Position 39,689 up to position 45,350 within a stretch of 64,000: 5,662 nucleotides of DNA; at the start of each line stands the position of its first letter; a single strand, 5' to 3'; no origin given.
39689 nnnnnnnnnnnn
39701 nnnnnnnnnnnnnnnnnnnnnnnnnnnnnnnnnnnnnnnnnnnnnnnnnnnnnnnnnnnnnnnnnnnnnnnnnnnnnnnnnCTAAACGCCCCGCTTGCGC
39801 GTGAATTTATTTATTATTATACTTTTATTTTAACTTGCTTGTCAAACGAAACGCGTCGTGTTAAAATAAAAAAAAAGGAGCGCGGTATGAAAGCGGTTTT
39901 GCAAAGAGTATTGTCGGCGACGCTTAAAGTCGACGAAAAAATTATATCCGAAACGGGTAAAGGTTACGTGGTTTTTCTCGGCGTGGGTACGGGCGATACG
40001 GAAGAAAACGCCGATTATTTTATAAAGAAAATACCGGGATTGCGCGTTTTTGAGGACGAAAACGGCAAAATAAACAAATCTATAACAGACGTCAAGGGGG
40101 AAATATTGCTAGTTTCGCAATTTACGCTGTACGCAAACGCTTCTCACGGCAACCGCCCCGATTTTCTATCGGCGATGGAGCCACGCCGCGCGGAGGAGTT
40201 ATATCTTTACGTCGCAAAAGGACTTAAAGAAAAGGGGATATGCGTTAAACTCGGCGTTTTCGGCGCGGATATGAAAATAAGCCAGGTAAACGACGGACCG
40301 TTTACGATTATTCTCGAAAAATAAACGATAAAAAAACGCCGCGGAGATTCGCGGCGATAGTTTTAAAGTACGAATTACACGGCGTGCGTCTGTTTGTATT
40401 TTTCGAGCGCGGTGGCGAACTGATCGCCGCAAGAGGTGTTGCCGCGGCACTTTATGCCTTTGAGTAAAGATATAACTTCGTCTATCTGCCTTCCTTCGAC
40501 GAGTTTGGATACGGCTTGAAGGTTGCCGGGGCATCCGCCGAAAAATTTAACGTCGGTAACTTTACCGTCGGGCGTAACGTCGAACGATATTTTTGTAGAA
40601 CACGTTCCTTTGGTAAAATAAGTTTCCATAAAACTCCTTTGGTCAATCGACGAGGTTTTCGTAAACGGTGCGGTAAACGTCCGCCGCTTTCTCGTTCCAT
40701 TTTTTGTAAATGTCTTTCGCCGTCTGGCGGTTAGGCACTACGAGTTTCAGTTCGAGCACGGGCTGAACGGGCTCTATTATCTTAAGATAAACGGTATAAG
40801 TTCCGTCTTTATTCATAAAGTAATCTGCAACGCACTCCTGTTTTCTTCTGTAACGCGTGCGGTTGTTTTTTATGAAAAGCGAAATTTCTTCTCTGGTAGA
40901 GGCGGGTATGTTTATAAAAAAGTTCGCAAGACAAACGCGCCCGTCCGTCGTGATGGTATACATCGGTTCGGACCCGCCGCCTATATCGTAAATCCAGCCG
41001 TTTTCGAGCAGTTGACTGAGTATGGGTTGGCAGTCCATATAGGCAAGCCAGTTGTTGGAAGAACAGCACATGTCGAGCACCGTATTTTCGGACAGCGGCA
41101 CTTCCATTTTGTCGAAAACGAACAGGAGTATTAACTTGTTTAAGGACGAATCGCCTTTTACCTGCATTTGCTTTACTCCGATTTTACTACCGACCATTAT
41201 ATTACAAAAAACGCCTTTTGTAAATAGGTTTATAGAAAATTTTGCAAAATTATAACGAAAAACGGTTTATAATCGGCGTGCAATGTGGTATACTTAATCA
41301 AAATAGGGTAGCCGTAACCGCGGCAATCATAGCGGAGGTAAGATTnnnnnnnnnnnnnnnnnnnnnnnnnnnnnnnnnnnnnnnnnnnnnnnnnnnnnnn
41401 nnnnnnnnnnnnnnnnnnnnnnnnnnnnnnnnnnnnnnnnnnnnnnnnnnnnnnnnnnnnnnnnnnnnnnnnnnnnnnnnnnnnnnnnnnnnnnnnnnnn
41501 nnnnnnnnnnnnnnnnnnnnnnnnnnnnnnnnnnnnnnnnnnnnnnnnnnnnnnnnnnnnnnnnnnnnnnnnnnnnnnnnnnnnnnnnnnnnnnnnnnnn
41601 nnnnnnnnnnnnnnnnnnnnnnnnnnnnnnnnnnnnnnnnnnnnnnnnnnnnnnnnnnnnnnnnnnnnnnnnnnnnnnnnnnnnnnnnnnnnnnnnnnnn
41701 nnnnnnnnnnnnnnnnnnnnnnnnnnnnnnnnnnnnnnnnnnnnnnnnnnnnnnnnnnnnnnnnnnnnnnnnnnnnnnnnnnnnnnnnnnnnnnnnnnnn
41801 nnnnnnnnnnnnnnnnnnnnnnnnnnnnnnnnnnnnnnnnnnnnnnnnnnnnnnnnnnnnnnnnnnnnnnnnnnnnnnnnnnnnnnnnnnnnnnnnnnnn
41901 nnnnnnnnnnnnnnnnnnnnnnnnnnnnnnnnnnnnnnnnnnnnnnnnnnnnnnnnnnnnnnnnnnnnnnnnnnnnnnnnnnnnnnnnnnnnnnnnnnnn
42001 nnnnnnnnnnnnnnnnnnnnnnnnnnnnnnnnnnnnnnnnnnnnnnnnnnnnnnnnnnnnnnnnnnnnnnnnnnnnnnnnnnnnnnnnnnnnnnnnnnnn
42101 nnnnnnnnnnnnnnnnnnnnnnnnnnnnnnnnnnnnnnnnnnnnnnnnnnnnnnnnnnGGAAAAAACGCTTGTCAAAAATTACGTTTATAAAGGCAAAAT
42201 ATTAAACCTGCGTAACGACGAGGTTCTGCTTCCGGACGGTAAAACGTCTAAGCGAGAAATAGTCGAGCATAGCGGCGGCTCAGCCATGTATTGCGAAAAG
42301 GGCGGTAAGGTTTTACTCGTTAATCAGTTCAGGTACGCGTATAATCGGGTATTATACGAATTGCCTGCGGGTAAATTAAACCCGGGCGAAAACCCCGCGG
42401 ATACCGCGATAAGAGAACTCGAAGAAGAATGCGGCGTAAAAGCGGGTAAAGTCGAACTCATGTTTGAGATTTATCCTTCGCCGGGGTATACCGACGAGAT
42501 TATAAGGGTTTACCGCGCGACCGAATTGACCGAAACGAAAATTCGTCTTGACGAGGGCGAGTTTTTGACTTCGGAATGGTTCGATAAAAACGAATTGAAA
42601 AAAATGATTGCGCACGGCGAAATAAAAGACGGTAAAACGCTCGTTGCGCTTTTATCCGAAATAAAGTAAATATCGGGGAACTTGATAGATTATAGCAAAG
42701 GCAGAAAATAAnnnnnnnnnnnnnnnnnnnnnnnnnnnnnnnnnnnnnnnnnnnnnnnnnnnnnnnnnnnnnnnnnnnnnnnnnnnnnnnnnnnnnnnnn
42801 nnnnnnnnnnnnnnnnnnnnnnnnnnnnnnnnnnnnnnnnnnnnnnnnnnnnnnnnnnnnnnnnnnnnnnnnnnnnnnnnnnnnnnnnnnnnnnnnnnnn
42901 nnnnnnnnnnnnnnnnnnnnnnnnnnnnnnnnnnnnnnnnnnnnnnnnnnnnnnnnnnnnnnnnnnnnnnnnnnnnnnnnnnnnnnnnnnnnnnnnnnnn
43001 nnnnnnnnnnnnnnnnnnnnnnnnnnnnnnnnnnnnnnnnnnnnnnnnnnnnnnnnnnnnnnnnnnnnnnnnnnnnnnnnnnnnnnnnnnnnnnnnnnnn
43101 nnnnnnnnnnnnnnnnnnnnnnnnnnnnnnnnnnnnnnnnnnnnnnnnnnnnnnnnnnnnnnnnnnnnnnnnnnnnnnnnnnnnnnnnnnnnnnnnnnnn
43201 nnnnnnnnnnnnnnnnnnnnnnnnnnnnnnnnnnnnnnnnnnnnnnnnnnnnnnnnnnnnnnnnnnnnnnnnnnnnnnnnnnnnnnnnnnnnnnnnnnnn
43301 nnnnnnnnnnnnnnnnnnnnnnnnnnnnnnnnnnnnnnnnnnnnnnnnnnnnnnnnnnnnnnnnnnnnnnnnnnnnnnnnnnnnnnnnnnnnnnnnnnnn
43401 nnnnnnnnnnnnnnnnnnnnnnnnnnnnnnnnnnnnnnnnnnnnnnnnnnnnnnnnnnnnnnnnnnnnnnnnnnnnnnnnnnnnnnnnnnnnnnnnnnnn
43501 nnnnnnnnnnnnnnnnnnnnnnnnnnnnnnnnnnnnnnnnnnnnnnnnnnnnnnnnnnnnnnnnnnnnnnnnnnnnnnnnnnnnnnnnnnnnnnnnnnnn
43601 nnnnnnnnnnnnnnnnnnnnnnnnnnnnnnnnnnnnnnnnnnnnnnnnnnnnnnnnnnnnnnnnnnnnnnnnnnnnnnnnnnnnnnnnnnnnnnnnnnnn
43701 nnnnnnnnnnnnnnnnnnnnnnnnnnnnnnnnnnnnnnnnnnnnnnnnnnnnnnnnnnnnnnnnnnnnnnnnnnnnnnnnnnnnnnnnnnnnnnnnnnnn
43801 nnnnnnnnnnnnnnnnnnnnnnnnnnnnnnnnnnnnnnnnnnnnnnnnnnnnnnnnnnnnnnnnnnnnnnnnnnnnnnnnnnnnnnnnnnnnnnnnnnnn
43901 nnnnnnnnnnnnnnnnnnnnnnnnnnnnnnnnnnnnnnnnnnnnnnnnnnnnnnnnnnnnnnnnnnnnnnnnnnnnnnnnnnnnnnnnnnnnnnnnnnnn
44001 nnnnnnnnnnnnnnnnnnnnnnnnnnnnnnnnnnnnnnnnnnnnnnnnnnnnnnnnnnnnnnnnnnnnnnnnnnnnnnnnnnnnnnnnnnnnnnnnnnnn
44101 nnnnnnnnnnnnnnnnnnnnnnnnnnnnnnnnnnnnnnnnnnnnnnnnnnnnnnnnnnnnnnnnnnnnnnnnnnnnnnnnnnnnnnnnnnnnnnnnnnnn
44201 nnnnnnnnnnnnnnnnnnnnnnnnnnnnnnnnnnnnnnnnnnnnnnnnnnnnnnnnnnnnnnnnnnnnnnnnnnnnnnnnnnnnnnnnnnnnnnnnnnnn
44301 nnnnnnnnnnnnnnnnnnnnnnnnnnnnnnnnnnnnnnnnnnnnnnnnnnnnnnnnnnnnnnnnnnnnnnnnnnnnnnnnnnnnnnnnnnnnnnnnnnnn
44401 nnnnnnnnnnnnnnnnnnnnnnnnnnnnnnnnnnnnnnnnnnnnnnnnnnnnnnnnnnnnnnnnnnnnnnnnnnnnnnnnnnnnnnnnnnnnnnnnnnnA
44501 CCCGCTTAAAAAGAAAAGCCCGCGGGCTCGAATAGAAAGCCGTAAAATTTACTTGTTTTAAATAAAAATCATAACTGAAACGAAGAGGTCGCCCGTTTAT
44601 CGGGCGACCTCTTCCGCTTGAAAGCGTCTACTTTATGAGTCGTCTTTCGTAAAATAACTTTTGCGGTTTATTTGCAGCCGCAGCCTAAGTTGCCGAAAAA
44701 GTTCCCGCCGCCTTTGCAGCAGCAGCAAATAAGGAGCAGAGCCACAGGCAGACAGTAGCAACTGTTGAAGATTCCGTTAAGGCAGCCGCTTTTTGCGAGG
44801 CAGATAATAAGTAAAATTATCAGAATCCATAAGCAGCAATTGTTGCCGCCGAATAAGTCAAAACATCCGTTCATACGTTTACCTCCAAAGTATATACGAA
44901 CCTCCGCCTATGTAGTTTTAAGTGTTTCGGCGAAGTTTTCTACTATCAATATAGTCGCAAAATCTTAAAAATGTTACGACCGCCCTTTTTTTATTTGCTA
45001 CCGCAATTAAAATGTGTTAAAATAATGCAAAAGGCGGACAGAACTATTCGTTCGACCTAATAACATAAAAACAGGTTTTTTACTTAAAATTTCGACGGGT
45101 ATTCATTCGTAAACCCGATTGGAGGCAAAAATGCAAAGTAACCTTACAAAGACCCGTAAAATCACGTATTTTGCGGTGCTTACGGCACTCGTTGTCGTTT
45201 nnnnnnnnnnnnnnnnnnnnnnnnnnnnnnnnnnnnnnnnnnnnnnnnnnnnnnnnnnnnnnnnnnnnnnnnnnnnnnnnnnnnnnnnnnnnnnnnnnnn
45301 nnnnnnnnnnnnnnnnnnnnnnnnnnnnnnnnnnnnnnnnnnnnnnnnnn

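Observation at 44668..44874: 68-aa peptide with 13 cysteines (CC, CxC, CCCC, GCGCK) and two hydrophobic cores, perfectly positioned SD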

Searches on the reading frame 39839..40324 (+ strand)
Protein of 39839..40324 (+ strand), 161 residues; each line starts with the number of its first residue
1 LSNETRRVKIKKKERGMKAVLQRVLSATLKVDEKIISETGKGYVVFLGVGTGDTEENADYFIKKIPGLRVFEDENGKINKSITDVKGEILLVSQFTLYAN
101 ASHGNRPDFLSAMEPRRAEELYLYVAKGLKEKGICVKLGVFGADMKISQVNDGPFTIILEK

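Call 38: search_protein_families(library=pfam, proteins=[window:39839-40324:+], max_evalue=0.001)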
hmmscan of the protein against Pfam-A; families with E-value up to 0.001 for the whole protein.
window:39839-40324:+ (161 aa): 1 family
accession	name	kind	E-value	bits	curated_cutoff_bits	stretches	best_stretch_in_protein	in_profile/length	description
PF02580.21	Tyr_Deacylase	-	4.9e-53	179.8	25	1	18-160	1-144/144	D-Tyr-tRNA(Tyr) deacylase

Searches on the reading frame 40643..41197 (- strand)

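Call 37: search_protein_families(library=pfam, proteins=[window:40643-41197:-], max_evalue=0.001)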
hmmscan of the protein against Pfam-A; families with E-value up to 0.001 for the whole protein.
window:40643-41197:- (184 aa): 1 family
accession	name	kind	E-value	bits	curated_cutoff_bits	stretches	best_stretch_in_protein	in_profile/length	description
PF14277.12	DUF4364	-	1.6e-35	122.7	26.9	1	20-182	1-162/162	Domain of unknown function (DUF4364)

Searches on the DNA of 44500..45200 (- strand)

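Call 24: search_rna_families(source=window, start=44500, end=45200, threshold=evalue, max_evalue=10, show_alignments=3)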
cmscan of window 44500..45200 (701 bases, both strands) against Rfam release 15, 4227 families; matches with E-value up to 10: 16.
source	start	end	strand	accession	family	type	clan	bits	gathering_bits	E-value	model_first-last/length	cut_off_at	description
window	44509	44570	-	RF02630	Hrs12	Gene; sRNA;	-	25.2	70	0.1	1-87/87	no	Hfq-regulated sRNA 12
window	44561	44633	-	RF00689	MIR390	Gene; miRNA;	-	22.9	77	0.044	1-121/121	no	MIR390 microRNA precursor family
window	44575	44688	-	RF02969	DUF3800-I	Gene; sRNA;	-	20.1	44.2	1.7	1-115/115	no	DUF3800-I RNA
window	44538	44650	-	RF04313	aspC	Cis-reg;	-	20.1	100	2.1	1-124/124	no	aspC ncRNA motif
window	44540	44618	+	RF02075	STnc230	Gene; sRNA;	-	19.7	50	3.4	1-83/83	no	Enterobacterial sRNA STnc230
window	44666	44732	-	RF03758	mir-2756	Gene; miRNA;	-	17.4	61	0.95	1-78/78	no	mir-2756 microRNA precursor family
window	44937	45012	-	RF01094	RF_site6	Cis-reg; frameshift_element;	-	17.2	90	9.8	1-118/118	no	Polymerase ribosomal frameshift site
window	44581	44615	-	RF03208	mir-1781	Gene; miRNA;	-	16.4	68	3.9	1-86/86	no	mir-1781 microRNA precursor family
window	45080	45183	+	RF04178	BTnc005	Gene; sRNA;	-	15.9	174.8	0.44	1-205/205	no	Bacteroides sRNA BTnc005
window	44530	44619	+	RF02856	30_292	Gene; sRNA;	-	15.2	112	5.9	1-115/115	no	Leptospira sRNA 30_292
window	44556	44619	+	RF01416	NrrF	Gene; antisense;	-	15.1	60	2.3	98-160/160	no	NrrF RNA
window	44500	44629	+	RF03532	SQ2397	Cis-reg;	-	14.9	100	5.6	99-243/243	5'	Cis-regulator of HTH transcription factor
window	44574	44623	-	RF04032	MIR2912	Gene; miRNA;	-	13.8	54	7.1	1-156/156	no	MIR2912 microRNA precursor family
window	44500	44615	+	RF02653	StyR-143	Gene; sRNA;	-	12.2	176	9.4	1-144/144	no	Salmonella enterica Typhi npcRNA 143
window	45075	45117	+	RF01258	snR10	Gene; snRNA; snoRNA; HACA-box;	CL00031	12.1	70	3.8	169-211/245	no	Small nucleolar RNA snR10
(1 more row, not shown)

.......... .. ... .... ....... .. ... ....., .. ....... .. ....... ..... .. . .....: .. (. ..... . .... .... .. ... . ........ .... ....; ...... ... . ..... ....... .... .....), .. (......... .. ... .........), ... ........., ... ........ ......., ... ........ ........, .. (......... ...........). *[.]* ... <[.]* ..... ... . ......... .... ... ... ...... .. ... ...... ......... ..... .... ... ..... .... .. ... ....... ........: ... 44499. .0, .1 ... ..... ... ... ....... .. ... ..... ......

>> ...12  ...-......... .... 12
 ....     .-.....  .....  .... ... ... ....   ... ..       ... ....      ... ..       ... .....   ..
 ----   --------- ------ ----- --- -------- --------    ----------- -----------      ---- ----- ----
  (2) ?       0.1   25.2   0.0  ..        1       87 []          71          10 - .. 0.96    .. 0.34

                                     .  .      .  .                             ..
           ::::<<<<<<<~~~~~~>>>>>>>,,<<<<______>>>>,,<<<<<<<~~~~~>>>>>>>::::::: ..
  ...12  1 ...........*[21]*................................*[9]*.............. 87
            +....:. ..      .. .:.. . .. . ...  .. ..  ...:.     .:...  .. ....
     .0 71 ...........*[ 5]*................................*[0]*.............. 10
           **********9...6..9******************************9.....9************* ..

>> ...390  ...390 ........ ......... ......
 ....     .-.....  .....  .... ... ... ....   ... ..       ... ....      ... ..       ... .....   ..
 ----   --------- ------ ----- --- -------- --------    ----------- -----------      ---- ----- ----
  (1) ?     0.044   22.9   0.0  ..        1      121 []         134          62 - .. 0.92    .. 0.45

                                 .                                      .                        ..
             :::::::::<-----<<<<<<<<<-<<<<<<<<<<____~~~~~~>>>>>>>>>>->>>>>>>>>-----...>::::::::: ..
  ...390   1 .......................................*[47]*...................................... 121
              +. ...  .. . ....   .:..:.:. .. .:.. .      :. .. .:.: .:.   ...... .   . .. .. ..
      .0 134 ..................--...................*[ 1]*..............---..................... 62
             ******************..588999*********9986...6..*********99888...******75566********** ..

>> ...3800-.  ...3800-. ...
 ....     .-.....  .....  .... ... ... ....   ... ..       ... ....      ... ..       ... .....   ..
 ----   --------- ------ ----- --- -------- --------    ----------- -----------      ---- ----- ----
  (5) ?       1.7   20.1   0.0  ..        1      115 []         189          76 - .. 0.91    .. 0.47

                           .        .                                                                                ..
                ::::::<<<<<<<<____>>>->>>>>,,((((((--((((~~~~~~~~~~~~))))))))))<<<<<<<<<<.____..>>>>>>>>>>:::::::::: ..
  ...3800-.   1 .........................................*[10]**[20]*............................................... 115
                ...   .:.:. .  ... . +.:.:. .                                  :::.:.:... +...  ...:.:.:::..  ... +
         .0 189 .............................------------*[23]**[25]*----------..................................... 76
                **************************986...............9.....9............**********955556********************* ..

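Call 48: search_rna_families(source=window, start=44870, end=45140, threshold=evalue, max_evalue=10, show_alignments=2)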
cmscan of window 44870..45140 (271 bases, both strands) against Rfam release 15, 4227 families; matches with E-value up to 10: 3.
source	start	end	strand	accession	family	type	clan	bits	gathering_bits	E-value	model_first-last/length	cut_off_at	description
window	44937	45012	-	RF01094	RF_site6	Cis-reg; frameshift_element;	-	17.2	90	3.8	1-118/118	no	Polymerase ribosomal frameshift site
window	44987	45074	+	RF03080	RT-9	Gene; sRNA;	-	15.1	46.1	6.5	1-92/92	no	RT-9 RNA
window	44963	45093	-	RF00552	rncO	Cis-reg;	-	10.5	43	5.1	1-214/214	no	rncO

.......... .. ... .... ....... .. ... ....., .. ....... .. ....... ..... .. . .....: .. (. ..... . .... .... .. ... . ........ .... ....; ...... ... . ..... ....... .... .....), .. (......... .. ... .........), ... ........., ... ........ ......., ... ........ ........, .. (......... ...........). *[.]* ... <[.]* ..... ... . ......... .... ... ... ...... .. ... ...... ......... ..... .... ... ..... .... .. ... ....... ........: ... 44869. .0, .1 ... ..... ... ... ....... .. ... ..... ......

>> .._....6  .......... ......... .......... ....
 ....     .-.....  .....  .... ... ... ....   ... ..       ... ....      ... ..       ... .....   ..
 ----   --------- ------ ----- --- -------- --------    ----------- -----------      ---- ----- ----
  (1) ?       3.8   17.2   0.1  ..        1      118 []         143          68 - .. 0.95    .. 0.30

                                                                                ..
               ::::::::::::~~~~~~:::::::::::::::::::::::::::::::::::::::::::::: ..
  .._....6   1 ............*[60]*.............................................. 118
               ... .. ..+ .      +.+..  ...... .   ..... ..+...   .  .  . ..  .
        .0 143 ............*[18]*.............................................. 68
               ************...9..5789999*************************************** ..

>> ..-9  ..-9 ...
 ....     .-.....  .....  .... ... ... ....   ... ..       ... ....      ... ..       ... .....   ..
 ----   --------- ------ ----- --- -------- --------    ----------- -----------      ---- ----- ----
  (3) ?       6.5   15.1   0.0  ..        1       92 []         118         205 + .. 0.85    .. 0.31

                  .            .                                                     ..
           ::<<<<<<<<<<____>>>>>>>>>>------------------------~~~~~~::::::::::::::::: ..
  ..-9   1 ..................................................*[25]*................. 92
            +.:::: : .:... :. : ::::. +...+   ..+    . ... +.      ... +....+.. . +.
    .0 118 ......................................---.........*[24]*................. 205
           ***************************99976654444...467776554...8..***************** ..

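Call 73: search_rna_families(source=L050, start=2870, end=3010, threshold=evalue, max_evalue=10, show_alignments=3)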
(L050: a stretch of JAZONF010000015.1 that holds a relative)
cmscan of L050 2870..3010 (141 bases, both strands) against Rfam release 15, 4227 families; matches with E-value up to 10: 5.
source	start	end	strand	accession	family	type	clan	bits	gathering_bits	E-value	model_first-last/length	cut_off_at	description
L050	2896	2939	+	RF01842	mycoplasma_FSE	Cis-reg; frameshift_element;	-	18.5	88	7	1-87/87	no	mycoplasma ribosomal frameshift element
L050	2960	3010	+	RF00238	ctRNA_pND324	Gene; antisense;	-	16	45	4.8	1-50/86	3'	ctRNA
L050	2898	3010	-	RF01459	rliE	Gene; sRNA;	-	12.6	90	4.8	92-222/222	5'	Listeria sRNA rliE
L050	2870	2892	-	RF00478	SCARNA6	Gene; snRNA; snoRNA; scaRNA;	-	10.3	68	0.27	1-23/265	3'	Small Cajal body specific RNA 6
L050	2996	3010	+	RF01985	ZEB2_AS1_2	Gene; lncRNA;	-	9.4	70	5.1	1-15/61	3'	ZEB2 antisense RNA 1 conserved region 2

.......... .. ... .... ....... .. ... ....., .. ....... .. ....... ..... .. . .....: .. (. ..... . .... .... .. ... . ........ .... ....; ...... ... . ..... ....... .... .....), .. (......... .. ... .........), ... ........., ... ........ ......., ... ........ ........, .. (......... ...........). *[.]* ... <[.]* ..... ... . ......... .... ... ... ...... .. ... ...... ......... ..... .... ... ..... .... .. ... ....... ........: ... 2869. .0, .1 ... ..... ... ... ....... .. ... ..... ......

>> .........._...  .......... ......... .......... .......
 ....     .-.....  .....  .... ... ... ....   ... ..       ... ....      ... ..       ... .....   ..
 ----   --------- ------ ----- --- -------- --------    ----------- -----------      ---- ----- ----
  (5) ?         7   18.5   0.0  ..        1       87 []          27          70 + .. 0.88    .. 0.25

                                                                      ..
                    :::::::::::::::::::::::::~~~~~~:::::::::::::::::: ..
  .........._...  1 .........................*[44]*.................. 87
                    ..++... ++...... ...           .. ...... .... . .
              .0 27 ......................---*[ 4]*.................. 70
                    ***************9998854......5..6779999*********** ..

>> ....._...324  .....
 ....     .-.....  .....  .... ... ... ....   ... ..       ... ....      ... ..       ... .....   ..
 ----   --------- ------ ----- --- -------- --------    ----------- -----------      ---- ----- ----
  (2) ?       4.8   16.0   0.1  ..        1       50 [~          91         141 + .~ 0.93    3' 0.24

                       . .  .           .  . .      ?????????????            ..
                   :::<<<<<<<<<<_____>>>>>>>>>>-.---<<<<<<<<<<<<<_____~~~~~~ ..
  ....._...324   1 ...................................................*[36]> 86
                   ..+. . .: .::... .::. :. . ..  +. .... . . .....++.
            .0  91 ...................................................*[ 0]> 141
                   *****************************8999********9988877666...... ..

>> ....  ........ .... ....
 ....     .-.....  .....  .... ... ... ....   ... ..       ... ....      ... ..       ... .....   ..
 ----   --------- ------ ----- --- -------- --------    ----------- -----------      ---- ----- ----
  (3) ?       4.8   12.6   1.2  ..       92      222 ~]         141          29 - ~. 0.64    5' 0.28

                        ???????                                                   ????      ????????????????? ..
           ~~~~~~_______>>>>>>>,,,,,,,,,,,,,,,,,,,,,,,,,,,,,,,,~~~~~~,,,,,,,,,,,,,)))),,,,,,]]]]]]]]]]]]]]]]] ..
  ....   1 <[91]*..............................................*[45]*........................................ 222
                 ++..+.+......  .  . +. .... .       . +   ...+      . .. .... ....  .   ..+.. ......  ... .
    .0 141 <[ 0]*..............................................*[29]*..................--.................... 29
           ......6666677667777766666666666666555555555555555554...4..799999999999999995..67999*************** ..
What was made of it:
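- On pan RNA motif (neighbouring leader): There is no pan hit at E<=10 in window 44870-45140 or in L050 2870-3010 (calls 48, 73).
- Closest known: pan RNA motif. Different: The Rfam model gives no hit at E<=10 in the window or in L050 (calls 48, 73).
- Tried and rejected: Nothing credible was found (calls 24, 48, 73).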
